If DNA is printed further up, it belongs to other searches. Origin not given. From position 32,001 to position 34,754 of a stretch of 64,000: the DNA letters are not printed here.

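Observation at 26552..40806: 14-kb envelope glycosylation island with GT-C-like membrane proteins, a GT2-methyltransferase fusion, GT4, flippase-like protein and a candidate substrate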

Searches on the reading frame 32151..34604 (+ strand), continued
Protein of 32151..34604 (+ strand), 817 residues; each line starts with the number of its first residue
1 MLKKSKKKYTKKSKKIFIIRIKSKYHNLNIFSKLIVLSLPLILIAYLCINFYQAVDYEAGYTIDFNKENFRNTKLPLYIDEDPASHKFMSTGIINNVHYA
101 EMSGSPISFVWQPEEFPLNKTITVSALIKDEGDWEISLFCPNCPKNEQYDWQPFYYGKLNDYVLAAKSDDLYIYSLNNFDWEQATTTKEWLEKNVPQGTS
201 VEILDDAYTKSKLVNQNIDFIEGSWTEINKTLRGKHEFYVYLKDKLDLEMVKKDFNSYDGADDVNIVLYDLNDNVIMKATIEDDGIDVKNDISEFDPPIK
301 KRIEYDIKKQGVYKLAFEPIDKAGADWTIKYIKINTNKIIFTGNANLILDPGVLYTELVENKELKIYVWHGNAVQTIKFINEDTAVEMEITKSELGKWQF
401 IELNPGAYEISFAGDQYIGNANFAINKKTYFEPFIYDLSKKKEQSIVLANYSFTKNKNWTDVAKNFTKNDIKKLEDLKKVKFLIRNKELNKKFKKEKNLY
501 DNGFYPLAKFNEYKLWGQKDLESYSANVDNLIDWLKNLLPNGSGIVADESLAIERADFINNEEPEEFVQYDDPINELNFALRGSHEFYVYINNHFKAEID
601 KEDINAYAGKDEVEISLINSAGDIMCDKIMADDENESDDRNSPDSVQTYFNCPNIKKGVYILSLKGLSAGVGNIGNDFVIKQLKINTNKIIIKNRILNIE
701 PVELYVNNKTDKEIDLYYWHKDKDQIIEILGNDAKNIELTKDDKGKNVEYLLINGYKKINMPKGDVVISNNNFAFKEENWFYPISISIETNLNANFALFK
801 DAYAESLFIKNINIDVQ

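Call 89: find_related_loci(query=A1, collection=metagenome_contigs, flank=7000)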
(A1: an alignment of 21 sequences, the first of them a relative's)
Query A1 (817 aa) in metagenome_contigs; peptide patterns used: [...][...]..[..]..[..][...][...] (x = any residue, [..] = any of these).
276 stretches matched a pattern; 20 encode a relative of the query (tblastn E <= 1e-3); 20 distinct loci.
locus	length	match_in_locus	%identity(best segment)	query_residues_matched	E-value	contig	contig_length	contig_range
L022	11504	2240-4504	39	58-817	2e-177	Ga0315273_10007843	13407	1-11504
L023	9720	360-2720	38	30-817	9e-164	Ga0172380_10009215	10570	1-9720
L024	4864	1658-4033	34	28-817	5e-136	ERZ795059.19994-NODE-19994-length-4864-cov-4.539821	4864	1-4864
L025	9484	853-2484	40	17-781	2e-127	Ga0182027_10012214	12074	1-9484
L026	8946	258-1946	40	15-729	1e-116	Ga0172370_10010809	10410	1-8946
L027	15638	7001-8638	39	22-783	2e-116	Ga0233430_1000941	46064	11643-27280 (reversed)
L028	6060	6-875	33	159-781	8e-25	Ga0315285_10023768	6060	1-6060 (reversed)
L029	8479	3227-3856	33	226-783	1e-24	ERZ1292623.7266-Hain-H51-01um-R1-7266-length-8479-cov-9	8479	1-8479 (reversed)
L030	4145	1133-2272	27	33-783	4e-23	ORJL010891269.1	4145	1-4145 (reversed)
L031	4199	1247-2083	30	194-788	5e-22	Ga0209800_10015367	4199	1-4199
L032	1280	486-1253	29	115-736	2e-22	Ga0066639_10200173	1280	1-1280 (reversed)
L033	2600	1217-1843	36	216-781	8e-21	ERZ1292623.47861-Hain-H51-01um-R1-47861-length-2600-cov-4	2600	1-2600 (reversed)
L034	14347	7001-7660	32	226-785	4e-19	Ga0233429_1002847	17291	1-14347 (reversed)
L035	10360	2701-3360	32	226-785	4e-19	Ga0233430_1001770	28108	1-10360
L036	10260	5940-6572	31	226-785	5e-19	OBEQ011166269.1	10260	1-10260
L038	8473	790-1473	30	224-791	6e-16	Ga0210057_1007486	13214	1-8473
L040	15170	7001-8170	27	9-783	7e-22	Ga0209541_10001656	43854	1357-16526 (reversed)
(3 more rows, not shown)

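Call 95: search_protein_families(library=pfam, alignment_id=A1, max_evalue=1)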
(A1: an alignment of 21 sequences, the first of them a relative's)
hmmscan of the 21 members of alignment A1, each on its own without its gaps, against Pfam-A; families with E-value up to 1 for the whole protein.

A. member 1, P0001 (817 aa): 1 family
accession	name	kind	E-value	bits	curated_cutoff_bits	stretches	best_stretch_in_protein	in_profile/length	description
PF17210.9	SdrD_B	-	0.026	15.2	29.7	1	381-414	33-66/112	SdrD B-like domain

B. families by the number of members that match (of 21 scanned): 18 families
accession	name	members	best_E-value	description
PF18962.6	Por_Secre_tail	3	0.00094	Secretion system C-terminal sorting domain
PF17210.9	SdrD_B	2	0.026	SdrD B-like domain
PF22468.2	ACT_9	2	0.18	ACT domain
PF10498.14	IFT57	1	0.00056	Intra-flagellar transport protein 57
PF21762.3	DEDDh_C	1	0.026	DNA polymerase III subunit epsilon-like, C-terminal domain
PF22898.2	NOMO1-like_1st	1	0.03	BOS complex subunit NOMO1-like, first beta sandwich domain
PF22134.1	DM_Arn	1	0.035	DNA Mimic Protein Arn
PF15543.11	Ntox5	1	0.071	Bacterial toxin 5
PF16765.10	Pim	1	0.078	Pesticin immunity protein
PF11060.13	DUF2861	1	0.086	Protein of unknown function (DUF2861)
PF18018.7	DNA_pol_D_N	1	0.12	DNA polymerase delta subunit OB-fold domain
PF06832.18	BiPBP_C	1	0.19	Penicillin-Binding Protein C-terminus Family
PF20035.4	DUF6439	1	0.22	Family of unknown function (DUF6439)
PF23998.1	BTB_BTBDG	1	0.38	BTBDG BTB/POZ domain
PF07550.17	Shr-like_HID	1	0.41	Heme-binding protein Shr-like, Hb-interacting domain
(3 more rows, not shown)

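Call 97: fold_search(model_id=the predicted structure, library=viral)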
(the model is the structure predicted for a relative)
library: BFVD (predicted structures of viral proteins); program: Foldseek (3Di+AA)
matches with E <= 10: 1693; with E <= 0.001: 174
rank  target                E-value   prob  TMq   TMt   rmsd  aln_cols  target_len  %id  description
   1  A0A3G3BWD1            3.2e-10  1.00  0.10  0.08  28.1       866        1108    8  (no name in the UniProt tables at hand)
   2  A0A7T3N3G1            1.3e-09  0.97  0.09  0.08  37.0      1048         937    8  Minor tail protein [Arthrobacter phage Wollypog]
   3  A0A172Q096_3          1.6e-09  0.98  0.09  0.06  50.4      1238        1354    6  F5/8 type C domain-containing protein [Acinetobacter phage vB_AbaM_ME3]
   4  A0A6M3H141            3.3e-09  1.00  0.10  0.06  57.6       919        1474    5  (no name in the UniProt tables at hand)
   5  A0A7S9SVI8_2          6.8e-09  0.99  0.11  0.10  41.4      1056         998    9  (no name in the UniProt tables at hand)
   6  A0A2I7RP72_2          1.3e-08  0.95  0.09  0.10  30.4       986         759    8  (no name in the UniProt tables at hand)
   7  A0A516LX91            1.8e-08  0.94  0.10  0.08  38.7       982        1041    9  (no name in the UniProt tables at hand)
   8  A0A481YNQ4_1          1.9e-08  0.95  0.09  0.07  37.9      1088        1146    8  Collagen triple helix repeat protein [Pithovirus LCDPAC02]
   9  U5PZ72                2.1e-08  0.97  0.10  0.11  29.6       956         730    8  Uncharacterized protein [Bacillus phage Page]
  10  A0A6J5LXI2            2.1e-08  0.91  0.09  0.08  38.4      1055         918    9  Uncharacterized protein [uncultured Caudovirales phage]
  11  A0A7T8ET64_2          5.2e-08  0.87  0.08  0.06  46.2      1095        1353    7  (no name in the UniProt tables at hand)
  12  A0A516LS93            5.4e-08  1.00  0.10  0.08  31.5       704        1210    6  (no name in the UniProt tables at hand)
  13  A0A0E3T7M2            6.0e-08  0.97  0.08  0.08  36.8       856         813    8  Uncharacterized protein [Bacillus phage Stills]
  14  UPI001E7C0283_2       7.0e-08  0.99  0.10  0.08  33.1       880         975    8  (no name look-up for this kind of identifier)
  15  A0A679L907            1.2e-07  0.82  0.08  0.06  33.7       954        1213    9  (no name in the UniProt tables at hand)
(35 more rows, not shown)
